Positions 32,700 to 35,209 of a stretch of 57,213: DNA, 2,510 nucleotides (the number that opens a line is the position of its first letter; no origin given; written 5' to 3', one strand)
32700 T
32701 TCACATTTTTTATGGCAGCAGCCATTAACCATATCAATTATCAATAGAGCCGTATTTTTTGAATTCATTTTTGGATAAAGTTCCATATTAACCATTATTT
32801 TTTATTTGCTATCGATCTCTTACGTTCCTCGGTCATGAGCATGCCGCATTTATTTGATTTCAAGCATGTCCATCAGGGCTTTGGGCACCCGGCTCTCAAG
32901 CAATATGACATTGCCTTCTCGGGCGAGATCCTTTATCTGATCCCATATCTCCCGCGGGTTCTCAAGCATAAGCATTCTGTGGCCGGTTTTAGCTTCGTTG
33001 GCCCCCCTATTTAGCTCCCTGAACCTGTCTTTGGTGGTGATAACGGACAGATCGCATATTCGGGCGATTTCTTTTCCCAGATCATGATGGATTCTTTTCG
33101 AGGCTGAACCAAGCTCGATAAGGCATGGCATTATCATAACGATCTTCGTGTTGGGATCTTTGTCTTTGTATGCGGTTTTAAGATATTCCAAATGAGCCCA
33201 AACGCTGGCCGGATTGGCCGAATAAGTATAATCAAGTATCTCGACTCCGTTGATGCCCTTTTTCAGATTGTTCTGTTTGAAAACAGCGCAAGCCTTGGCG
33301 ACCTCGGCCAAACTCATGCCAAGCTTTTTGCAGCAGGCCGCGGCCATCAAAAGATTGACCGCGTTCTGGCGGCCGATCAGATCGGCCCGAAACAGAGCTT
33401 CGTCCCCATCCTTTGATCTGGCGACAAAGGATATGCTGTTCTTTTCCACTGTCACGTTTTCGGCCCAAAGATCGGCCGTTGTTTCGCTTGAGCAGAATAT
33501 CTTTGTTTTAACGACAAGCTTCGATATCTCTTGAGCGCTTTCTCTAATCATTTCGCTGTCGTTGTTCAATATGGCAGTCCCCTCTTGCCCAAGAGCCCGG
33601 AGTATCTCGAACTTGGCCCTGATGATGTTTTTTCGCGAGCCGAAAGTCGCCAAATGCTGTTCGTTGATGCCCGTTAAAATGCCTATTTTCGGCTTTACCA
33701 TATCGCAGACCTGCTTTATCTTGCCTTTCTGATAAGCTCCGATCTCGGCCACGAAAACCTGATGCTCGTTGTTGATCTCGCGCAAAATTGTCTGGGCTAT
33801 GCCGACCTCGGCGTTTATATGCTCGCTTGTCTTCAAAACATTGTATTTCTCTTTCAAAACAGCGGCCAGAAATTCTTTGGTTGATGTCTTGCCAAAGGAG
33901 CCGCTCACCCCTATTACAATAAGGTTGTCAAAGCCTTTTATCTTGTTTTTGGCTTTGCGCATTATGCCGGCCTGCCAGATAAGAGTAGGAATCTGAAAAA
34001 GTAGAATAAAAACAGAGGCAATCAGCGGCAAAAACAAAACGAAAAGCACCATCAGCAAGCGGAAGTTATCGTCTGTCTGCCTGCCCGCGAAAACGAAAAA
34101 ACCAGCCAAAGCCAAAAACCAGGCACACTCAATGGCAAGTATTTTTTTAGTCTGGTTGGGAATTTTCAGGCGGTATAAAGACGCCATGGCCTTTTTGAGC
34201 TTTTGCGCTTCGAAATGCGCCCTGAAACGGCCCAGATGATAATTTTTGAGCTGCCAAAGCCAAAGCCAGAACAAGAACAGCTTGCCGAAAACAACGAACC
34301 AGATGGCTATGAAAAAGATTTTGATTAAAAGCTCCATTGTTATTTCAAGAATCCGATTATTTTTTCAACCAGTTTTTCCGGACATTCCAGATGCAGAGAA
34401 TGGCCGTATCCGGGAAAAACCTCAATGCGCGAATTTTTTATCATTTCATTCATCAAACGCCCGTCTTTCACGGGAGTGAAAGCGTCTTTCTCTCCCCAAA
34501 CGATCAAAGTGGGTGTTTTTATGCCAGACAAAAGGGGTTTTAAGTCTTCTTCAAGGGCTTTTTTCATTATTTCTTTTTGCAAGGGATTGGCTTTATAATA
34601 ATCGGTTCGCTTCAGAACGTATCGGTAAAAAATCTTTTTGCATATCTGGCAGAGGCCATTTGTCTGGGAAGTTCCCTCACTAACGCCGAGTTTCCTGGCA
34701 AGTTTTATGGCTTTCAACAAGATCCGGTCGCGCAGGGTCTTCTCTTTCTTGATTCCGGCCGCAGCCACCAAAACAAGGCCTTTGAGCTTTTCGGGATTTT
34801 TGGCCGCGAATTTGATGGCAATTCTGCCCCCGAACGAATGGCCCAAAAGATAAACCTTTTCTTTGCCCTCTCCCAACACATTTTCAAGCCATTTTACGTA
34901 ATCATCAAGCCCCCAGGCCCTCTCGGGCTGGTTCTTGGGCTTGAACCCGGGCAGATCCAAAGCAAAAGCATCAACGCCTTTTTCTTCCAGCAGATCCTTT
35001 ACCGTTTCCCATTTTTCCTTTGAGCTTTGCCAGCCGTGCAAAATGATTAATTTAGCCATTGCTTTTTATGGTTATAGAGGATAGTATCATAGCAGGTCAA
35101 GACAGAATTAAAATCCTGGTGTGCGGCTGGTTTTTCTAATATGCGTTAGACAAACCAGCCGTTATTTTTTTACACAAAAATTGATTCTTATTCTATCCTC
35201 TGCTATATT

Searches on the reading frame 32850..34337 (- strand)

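Call 58: search_protein_families(library=pfam, proteins=[window:32850-34337:-], max_evalue=0.01)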
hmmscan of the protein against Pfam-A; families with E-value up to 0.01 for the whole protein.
window:32850-34337:- (495 aa): 2 families
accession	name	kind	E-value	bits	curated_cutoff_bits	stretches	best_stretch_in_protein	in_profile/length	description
PF08245.18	Mur_ligase_M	-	8e-39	134.1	24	1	144-335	1-199/200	Mur ligase middle domain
PF02875.26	Mur_ligase_C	-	1.3e-10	42.6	28.4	1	360-480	7-123/127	Mur ligase, glutamate ligase domain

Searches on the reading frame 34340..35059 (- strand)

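Call 58: search_protein_families(library=pfam, proteins=[window:34340-35059:-], max_evalue=0.01)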
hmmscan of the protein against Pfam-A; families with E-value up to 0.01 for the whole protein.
window:34340-35059:- (239 aa): 16 families
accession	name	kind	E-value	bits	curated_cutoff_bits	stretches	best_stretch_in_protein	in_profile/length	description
PF00561.26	Abhydrolase_1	-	2.9e-26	93.1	25.8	2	4-100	3-102/245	alpha/beta hydrolase fold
PF12146.15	Hydrolase_4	-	1.1e-20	74.4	27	1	2-225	5-237/239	Serine aminopeptidase, S33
PF12697.13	Abhydrolase_6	-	4.2e-18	67.3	26.3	1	4-232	1-216/217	Alpha/beta hydrolase family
PF20408.4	Abhydrolase_11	-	3.3e-08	34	27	1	6-98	7-105/193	Alpha/beta hydrolase domain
PF06821.19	Ser_hydrolase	-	3.6e-08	34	22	1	5-110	2-100/172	Serine hydrolase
PF01738.24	DLH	-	8.1e-08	32.5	21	1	51-96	81-125/217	Dienelactone hydrolase family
PF06342.18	DUF1057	-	9.9e-08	31.8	21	1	5-124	39-159/297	Alpha/beta hydrolase of unknown function (DUF1057)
PF12695.13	Abhydrolase_5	-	1.5e-05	25.3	27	1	66-105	56-94/164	Alpha/beta hydrolase family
PF03959.19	FSH1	-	0.00043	20.4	21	1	41-220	75-199/211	Serine hydrolase (FSH1)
PF08538.16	DUF1749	-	0.0005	19.7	24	1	52-197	88-244/299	Protein of unknown function (DUF1749)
PF03096.20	Ndr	-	0.00076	18.7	23.3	1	57-130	88-161/283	Ndr family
PF07859.19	Abhydrolase_3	-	0.0015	18.8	25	1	56-221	57-207/210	alpha/beta hydrolase fold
PF00326.27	Peptidase_S9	-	0.0032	17.4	22.6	0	50-99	44-96/213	Prolyl oligopeptidase family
PF11187.14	Mbeg1-like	-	0.0054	16.6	21.1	0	55-93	72-110/224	Mbeg1-like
PF02230.22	Abhydrolase_2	-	0.0072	16.6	23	0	65-107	103-145/217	Phospholipase/Carboxylesterase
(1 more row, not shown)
